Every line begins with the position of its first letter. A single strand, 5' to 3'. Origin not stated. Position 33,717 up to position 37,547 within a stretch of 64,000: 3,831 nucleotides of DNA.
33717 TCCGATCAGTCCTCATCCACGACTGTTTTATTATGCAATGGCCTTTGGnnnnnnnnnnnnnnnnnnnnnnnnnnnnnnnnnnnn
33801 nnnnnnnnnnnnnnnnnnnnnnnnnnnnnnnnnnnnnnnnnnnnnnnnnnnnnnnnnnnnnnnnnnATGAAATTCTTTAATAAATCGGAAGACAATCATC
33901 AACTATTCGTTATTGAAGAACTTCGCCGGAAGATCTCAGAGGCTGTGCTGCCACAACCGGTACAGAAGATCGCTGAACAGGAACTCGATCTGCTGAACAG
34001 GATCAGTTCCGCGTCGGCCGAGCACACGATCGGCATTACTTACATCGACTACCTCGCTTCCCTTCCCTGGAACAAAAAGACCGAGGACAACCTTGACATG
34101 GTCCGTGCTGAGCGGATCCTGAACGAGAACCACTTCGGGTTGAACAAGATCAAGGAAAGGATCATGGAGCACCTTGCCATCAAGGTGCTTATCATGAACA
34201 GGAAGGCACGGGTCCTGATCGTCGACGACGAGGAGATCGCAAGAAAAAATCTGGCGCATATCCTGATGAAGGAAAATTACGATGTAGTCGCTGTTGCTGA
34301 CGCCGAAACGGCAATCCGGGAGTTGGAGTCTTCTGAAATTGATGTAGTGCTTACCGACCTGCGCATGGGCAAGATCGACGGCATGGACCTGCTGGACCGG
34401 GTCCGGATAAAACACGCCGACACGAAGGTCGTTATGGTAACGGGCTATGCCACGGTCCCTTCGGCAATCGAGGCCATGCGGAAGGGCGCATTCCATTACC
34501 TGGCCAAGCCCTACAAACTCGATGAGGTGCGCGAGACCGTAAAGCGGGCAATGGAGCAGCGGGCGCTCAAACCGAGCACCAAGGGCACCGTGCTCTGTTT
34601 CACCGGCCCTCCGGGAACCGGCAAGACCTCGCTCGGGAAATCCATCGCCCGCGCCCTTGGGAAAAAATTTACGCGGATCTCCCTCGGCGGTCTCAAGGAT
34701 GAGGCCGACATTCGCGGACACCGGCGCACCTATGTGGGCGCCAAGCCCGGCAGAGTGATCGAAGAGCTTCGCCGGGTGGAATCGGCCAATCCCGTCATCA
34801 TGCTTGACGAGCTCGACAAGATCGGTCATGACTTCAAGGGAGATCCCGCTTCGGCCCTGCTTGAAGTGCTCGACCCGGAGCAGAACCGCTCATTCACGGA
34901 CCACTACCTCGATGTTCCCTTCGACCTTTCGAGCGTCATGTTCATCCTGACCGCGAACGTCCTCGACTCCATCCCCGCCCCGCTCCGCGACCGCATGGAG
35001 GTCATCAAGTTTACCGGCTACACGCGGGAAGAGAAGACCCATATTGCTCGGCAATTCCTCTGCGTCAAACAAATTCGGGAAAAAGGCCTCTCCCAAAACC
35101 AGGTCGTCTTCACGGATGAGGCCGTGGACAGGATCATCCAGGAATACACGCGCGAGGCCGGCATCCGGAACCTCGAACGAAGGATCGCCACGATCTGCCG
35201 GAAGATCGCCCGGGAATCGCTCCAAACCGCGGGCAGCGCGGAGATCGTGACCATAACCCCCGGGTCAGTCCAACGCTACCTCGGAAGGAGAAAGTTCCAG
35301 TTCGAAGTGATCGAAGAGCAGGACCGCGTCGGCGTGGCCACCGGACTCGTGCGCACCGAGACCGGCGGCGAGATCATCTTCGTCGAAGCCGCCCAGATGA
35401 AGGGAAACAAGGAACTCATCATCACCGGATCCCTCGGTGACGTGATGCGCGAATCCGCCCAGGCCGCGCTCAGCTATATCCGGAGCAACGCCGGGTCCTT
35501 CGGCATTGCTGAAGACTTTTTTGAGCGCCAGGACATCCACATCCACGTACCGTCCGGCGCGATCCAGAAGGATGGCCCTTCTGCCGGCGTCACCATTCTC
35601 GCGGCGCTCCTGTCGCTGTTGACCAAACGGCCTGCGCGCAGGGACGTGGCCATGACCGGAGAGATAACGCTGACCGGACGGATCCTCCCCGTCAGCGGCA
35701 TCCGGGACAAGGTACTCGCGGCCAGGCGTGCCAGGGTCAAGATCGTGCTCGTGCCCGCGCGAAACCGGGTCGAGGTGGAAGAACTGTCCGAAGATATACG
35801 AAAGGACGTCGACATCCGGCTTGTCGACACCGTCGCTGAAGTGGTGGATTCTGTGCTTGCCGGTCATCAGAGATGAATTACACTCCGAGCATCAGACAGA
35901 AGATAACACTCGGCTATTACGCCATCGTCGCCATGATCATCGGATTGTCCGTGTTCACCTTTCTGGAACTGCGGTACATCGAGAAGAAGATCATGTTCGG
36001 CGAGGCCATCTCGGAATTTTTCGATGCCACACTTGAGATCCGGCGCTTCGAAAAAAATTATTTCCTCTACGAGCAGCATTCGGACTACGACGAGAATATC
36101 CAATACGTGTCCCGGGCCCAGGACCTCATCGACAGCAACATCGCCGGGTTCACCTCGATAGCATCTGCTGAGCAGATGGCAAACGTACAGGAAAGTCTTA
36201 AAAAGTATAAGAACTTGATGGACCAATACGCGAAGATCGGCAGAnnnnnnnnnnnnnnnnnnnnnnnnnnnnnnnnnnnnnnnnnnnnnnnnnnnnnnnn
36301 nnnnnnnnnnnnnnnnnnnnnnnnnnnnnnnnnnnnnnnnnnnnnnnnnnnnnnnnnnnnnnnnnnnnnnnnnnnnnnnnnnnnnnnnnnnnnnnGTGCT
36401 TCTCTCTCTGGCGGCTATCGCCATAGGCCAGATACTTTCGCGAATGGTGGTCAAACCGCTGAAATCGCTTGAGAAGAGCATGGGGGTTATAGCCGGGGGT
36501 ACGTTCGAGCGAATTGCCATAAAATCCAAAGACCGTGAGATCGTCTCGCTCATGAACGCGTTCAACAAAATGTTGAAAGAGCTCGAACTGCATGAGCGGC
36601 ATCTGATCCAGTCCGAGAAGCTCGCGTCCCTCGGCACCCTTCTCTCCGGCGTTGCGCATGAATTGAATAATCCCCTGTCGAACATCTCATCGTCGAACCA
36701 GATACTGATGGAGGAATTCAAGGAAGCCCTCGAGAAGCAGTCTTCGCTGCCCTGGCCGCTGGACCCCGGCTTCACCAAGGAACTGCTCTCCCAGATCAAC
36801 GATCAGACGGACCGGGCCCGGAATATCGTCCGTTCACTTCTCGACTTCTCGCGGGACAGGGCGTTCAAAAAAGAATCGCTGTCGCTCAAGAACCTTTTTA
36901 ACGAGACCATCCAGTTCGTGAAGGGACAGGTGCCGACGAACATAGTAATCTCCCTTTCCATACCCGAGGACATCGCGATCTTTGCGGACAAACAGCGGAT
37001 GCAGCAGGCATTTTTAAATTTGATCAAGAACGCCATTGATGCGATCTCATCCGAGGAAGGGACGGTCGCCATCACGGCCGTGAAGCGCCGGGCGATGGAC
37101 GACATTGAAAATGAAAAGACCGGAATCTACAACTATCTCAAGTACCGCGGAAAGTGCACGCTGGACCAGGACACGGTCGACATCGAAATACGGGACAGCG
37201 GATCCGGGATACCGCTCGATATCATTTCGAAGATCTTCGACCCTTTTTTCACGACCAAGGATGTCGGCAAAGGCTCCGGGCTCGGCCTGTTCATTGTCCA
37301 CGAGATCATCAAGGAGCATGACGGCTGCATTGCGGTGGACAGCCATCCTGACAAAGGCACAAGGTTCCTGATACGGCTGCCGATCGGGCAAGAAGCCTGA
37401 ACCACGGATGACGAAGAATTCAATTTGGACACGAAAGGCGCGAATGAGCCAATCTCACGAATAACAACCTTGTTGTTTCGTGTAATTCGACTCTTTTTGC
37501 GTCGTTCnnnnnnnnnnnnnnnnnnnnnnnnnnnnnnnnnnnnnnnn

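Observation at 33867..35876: Lon protease with a receiver domain inserted ahead of the AAA+ module and no substrate-recognition N-domain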

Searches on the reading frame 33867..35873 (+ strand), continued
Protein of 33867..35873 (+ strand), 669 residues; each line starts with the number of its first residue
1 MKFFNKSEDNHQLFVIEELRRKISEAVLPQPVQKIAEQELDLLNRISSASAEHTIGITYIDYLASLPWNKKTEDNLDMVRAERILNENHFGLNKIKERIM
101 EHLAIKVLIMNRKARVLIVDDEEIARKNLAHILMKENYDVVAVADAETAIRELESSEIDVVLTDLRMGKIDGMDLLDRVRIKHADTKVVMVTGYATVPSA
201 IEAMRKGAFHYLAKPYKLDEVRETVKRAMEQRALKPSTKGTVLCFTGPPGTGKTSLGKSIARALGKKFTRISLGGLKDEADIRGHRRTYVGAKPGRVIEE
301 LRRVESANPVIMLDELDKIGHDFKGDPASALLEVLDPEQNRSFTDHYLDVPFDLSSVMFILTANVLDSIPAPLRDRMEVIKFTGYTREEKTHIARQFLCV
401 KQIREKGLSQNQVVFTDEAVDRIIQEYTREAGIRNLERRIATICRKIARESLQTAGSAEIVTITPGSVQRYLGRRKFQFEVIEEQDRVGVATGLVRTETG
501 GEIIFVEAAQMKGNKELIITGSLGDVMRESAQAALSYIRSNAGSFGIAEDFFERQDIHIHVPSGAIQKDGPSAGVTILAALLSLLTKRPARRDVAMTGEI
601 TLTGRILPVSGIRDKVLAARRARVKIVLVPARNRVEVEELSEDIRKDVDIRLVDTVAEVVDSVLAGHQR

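Call 40: predict_structure(alignment_id=A1)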
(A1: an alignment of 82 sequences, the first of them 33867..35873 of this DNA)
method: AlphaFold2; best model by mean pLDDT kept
length: 669 residues; sequences in the alignment: 82
mean_pLDDT: 71.2   pTM: 0.35
mean pLDDT of the five models: 71.2, 66.0, 62.6, 61.7, 50.7
residues with pLDDT >= 90: 25; 70-90: 387; 50-70: 171; < 50: 86
segments of 3 or more residues with pLDDT < 50: 1-6, 71-76, 89-111, 233-240, 277-294, 320-324, 344-350, 477-485
pLDDT, mean of each block of 10 residues (from residue 1): 47 80 77 77 76 70 65 47 51 45 36 76 85 83 87 81 81 83 78 64 72 77 76 44 67 66 66 54 36 50 63 68 50 55 48 62 69 61 70 83 84 85 78 82 87 66 84 55 54 82 85 75 71 88 83 80 58 86 88 87 84 88 87 86 83 86 69
secondary structure, 60 per line:
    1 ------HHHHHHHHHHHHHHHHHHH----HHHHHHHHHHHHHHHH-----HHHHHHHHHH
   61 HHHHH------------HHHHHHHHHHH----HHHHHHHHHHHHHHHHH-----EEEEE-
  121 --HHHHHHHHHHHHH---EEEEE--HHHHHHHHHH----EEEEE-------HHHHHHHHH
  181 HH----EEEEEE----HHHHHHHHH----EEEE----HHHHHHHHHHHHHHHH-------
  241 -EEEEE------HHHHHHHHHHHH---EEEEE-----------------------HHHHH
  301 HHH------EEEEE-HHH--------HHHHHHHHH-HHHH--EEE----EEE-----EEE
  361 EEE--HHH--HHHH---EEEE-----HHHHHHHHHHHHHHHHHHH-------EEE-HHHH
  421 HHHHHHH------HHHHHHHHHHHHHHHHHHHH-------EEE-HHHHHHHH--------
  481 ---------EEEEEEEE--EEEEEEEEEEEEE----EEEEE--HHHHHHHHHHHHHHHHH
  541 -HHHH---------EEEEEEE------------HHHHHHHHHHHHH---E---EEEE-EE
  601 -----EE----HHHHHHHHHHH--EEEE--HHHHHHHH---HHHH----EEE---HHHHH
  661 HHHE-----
elements in order (helices of 4 or more, strands of 3 or more residues): H7-25 H30-45 H51-65 H78-88 H93-109 E115-119 H123-135 E139-143 H146-155 E160-164 H172-182 E187-192 H197-205 E210-213 H218-233 E242-246 H253-264 E268-272 H296-303 E310-314 H327-335 H337-340 E343-345 E350-352 E358-363 H371-374 E378-381 H387-405 E413-415 H417-427 H434-453 E461-463 H465-472 E490-497 E500-512 E517-521 H524-540 H542-545 E555-561 H574-586 E594-597 H612-622 E625-628 H631-638 H642-645 E650-652 H656-663

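Call 42: find_encoding_contigs(protein=P0341, flank=8000, max_places=2)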
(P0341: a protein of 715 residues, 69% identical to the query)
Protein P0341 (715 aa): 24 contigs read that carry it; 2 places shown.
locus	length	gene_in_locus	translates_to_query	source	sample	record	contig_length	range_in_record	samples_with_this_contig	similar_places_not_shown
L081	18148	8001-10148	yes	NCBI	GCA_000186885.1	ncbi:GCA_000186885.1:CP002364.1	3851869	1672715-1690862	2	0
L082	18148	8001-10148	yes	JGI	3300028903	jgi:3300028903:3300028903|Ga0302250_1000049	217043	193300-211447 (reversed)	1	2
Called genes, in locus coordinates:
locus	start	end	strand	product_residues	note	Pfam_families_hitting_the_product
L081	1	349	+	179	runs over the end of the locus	PF01325:Fe_dep_repress, PF02742:Fe_dep_repr_C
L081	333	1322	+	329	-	PF12146:Hydrolase_4, PF00561:Abhydrolase_1 (faint), PF00326:Peptidase_S9 (weak)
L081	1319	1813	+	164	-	PF00383:dCMP_cyt_deam_1, PF14437:MafB19-deam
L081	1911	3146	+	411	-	PF00270:DEAD, PF04851:ResIII (faint), PF00271:Helicase_C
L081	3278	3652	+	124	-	PF02656:DUF202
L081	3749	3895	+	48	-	-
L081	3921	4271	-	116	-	-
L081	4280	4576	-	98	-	-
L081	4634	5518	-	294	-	PF00582:Usp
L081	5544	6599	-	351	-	PF01925:TauE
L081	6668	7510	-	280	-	-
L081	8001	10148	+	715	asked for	PF13401:AAA_22 (faint), PF00072:Response_reg, PF00004:AAA, PF07724:AAA_2 (weak), PF07728:AAA_5, PF22667:Lon_lid, PF05362:Lon_C, PF13541:ChlI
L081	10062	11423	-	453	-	PF00072:Response_reg, PF00158:Sigma54_activat, PF14532:Sigma54_activ_2, PF07728:AAA_5, PF25601:AAA_lid_14, PF02954:HTH_8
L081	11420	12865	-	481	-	PF00672:HAMP, PF00512:HisKA, PF02518:HATPase_c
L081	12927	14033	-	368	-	PF12679:ABC2_membrane_2, PF12698:ABC2_membrane_3, PF01061:ABC2_membrane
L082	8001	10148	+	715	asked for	PF13401:AAA_22 (faint), PF00072:Response_reg, PF00004:AAA, PF07724:AAA_2 (weak), PF07728:AAA_5, PF22667:Lon_lid, PF05362:Lon_C, PF13541:ChlI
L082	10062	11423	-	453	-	PF00072:Response_reg, PF00158:Sigma54_activat, PF14532:Sigma54_activ_2, PF07728:AAA_5, PF25601:AAA_lid_14, PF02954:HTH_8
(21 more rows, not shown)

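Call 57: predict_structure(alignment_id=A2)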
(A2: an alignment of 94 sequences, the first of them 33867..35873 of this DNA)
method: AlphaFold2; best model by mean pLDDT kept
length: 669 residues; sequences in the alignment: 94
mean_pLDDT: 78.8   pTM: 0.58
mean pLDDT of the five models: 78.8, 77.8, 74.5, 63.7, 60.6
residues with pLDDT >= 90: 65; 70-90: 481; 50-70: 92; < 50: 31
segments of 3 or more residues with pLDDT < 50: 1-6, 236-240, 284-292, 478-481
pLDDT, mean of each block of 10 residues (from residue 1): 47 80 81 86 82 80 79 72 83 84 69 81 88 87 88 84 82 85 82 69 82 83 82 50 81 88 87 65 45 63 84 79 54 74 71 81 79 79 82 88 86 86 78 85 88 68 84 62 71 79 84 76 68 88 83 82 60 90 91 90 87 85 87 89 81 91 71
secondary structure, 60 per line:
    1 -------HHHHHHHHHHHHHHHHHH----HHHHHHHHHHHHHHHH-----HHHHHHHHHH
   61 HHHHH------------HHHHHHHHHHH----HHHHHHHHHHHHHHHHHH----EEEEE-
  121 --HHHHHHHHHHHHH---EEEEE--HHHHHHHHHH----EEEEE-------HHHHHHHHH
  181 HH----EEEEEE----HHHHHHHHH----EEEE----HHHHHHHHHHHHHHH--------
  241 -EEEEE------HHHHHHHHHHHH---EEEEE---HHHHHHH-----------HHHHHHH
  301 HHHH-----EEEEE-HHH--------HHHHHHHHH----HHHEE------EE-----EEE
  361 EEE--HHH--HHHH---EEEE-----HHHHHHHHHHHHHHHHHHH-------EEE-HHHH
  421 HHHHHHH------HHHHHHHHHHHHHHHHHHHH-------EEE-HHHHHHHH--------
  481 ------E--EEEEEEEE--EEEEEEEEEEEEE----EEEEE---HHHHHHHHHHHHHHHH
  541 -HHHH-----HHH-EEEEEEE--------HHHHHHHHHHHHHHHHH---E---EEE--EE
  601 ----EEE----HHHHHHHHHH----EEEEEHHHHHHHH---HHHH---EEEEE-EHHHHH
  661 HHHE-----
elements in order: H8-25 H30-45 H51-65 H78-88 H93-110 E115-119 H123-135 E139-143 H146-155 E160-164 H172-182 E187-192 H197-205 E210-213 H218-232 E242-246 H253-264 E268-272 H276-282 H294-304 E310-314 H327-335 E358-363 H371-374 E378-381 H387-405 E413-415 H417-427 H434-453 E461-463 H465-472 E490-497 E500-512 E517-521 H525-540 H542-545 E555-561 H570-586 E594-596 E605-607 H612-621 E626-630 H631-638 H642-645 E649-653 H656-663

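Call 60: fold_search(model_id=the predicted structure, library=pdb)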
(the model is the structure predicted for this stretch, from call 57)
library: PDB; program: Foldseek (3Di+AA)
matches with E <= 10: 1774; with E <= 0.001: 989
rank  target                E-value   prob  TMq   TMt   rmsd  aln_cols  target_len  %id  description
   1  7fd4_A                7.5e-54  1.00  0.53  0.46   8.6       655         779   40  A complete three-dimensional structure of the Lon protease translocating a protein substrate (conformation 1) (released 2021-11-03)
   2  6on2_A                1.6e-53  1.00  0.53  0.64   8.2       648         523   38  Lon Protease from Yersinia pestis with Y2853 substrate (released 2019-05-01)
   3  7p6u_A                4.0e-53  1.00  0.55  0.49   8.1       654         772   40  Lon protease from Thermus Thermophilus (released 2021-10-27)
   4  4ypl_A                1.6e-52  1.00  0.53  0.64   8.2       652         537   40  Crystal structure of a hexameric LonA protease bound to three ADPs (released 2016-03-16)
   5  6wqh_C                1.9e-52  1.00  0.64  0.78   6.2       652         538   40  Molecular basis for the ATPase-powered substrate translocation by the Lon AAA+ protease (released 2021-06-09)
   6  6wqh_A                4.9e-52  1.00  0.54  0.64   8.5       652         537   40  Molecular basis for the ATPase-powered substrate translocation by the Lon AAA+ protease (released 2021-06-09)
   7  6on2_B                1.7e-51  1.00  0.59  0.72   6.9       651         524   37  Lon Protease from Yersinia pestis with Y2853 substrate (released 2019-05-01)
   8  6u5z_A                1.8e-51  1.00  0.65  0.81   5.7       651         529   39  Cryo-EM structure of E. coli LonA S679A (released 2020-02-26)
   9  7p6u_C                7.4e-51  1.00  0.63  0.55   6.7       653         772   40  Lon protease from Thermus Thermophilus (released 2021-10-27)
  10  7yuh_A                8.7e-51  1.00  0.69  0.85   5.4       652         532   39  MtaLon-Apo for the spiral oligomers of trimer (released 2023-10-25)
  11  4ypl_F                1.2e-50  1.00  0.70  0.86   4.1       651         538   39  Crystal structure of a hexameric LonA protease bound to three ADPs (released 2016-03-16)
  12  6on2_D                1.3e-50  1.00  0.67  0.85   4.3       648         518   38  Lon Protease from Yersinia pestis with Y2853 substrate (released 2019-05-01)
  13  7p09_D                2.1e-50  1.00  0.67  0.83   5.3       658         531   35  Human mitochondrial Lon protease with substrate in the ATPase domain (released 2021-08-11)
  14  7ypk_A                2.7e-50  1.00  0.67  0.58   4.8       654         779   39  Close-ring hexamer of the substrate-bound Lon protease with an S678A mutation (released 2023-10-25)
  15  4ypl_C                6.4e-50  1.00  0.51  0.61   8.8       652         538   40  Crystal structure of a hexameric LonA protease bound to three ADPs (released 2016-03-16)
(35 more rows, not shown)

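Call 63: find_encoding_contigs(protein=P0077, flank=9000, max_places=1)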
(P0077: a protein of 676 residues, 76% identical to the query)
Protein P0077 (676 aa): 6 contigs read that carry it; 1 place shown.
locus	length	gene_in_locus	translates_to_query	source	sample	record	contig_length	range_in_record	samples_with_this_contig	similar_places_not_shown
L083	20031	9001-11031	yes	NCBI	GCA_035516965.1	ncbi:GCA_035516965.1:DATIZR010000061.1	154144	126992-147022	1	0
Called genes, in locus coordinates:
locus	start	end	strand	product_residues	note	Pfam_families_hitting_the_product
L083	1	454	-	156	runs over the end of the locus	PF22818:ApeI-like (weak)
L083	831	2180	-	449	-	PF00072:Response_reg, PF00158:Sigma54_activat, PF14532:Sigma54_activ_2, PF00004:AAA, PF07724:AAA_2, PF07728:AAA_5, PF25601:AAA_lid_14, PF02954:HTH_8, +2 more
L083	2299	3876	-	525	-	PF00512:HisKA, PF02518:HATPase_c, PF14501:HATPase_c_5 (faint)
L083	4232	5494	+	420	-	PF00989:PAS (weak), PF08448:PAS_4, PF13426:PAS_9, PF00990:GGDEF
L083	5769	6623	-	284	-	PF00582:Usp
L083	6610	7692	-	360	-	PF01925:TauE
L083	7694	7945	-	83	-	-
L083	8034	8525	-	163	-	-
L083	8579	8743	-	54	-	-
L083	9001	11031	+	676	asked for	PF00072:Response_reg, PF00004:AAA, PF07724:AAA_2 (faint), PF07728:AAA_5, PF22667:Lon_lid, PF05362:Lon_C, PF13541:ChlI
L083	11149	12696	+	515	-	PF00672:HAMP (weak), PF00512:HisKA, PF02518:HATPase_c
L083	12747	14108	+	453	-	PF00072:Response_reg, PF00158:Sigma54_activat, PF01078:Mg_chelatase (faint), PF14532:Sigma54_activ_2, PF07728:AAA_5, PF25601:AAA_lid_14, PF02954:HTH_8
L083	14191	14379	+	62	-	-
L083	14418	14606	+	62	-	PF02416:TatA_B_E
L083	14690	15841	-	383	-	PF03460:NIR_SIR_ferr, PF01077:NIR_SIR, PF00037:Fer4 (weak), PF12837:Fer4_6, PF13237:Fer4_10 (weak), PF12838:Fer4_7, PF13187:Fer4_9, PF01206:TusA, +3 more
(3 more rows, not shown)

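Call 64: find_encoding_contigs(protein=P0002, flank=9000, max_places=1)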
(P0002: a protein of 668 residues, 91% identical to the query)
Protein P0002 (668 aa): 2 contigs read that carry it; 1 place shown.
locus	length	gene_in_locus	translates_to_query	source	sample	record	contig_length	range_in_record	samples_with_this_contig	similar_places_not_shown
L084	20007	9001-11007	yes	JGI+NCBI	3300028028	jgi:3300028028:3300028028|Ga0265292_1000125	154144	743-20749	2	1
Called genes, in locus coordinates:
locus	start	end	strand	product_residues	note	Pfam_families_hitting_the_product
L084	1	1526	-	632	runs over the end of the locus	PF00027:cNMP_binding, PF00571:CBS, PF03445:DUF294, PF10335:DUF294_C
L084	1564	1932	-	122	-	PF23198:PDE8A_N (weak), PF00072:Response_reg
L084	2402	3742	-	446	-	PF00072:Response_reg, PF00493:MCM (weak), PF00158:Sigma54_activat, PF14532:Sigma54_activ_2, PF00004:AAA, PF07724:AAA_2, PF07728:AAA_5, PF25601:AAA_lid_14, +2 more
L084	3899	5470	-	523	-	PF00512:HisKA, PF02518:HATPase_c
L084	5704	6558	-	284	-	PF00582:Usp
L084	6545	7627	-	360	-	PF01925:TauE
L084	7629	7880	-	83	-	-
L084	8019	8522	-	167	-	-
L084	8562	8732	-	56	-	-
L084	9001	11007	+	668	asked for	PF00072:Response_reg, PF00004:AAA, PF07724:AAA_2 (faint), PF07728:AAA_5, PF22667:Lon_lid, PF05362:Lon_C, PF13541:ChlI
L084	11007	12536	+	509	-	PF00672:HAMP (weak), PF00512:HisKA, PF02518:HATPase_c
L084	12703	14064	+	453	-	PF00072:Response_reg, PF00158:Sigma54_activat, PF14532:Sigma54_activ_2, PF00004:AAA (weak), PF07728:AAA_5, PF25601:AAA_lid_14, PF02954:HTH_8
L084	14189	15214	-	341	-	PF27233:MJ0711_N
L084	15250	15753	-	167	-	-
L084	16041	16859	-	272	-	PF12697:Abhydrolase_6 (weak), PF00561:Abhydrolase_1 (weak), PF12146:Hydrolase_4 (weak)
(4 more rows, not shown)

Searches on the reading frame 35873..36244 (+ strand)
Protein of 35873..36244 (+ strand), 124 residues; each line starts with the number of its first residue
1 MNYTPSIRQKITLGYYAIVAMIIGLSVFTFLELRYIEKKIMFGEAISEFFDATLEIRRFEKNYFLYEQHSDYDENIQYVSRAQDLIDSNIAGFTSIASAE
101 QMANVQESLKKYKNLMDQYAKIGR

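Call 47: search_protein_families(library=pfam, proteins=[window:35873-36244:+], max_evalue=0.001)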
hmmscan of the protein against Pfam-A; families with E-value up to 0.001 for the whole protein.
window:35873-36244:+ (124 aa): 0 families

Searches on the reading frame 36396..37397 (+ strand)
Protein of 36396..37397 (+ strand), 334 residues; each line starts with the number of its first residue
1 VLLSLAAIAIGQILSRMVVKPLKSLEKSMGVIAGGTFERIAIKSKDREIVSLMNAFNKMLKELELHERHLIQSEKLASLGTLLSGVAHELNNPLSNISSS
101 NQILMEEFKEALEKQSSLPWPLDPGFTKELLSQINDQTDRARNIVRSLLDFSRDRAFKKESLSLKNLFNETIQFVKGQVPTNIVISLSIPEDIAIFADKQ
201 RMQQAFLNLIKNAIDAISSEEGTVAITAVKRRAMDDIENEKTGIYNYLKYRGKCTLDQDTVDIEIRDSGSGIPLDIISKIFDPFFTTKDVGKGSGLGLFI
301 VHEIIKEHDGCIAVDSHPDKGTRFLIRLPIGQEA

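Call 47: search_protein_families(library=pfam, proteins=[window:36396-37397:+], max_evalue=0.001)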
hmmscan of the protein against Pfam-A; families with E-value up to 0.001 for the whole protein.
window:36396-37397:+ (334 aa): 3 families
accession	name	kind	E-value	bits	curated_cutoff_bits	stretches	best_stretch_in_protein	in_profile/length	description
PF02518.31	HATPase_c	-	8.4e-25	87.8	26.4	1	198-330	2-109/111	Histidine kinase-, DNA gyrase B-, and HSP90-like ATPase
PF00512.31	HisKA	-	1.9e-12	47.5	26.9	1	79-155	2-64/66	His Kinase A (phospho-acceptor) domain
PF00672.30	HAMP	-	1.6e-06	28.8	25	1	14-64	2-52/53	HAMP domain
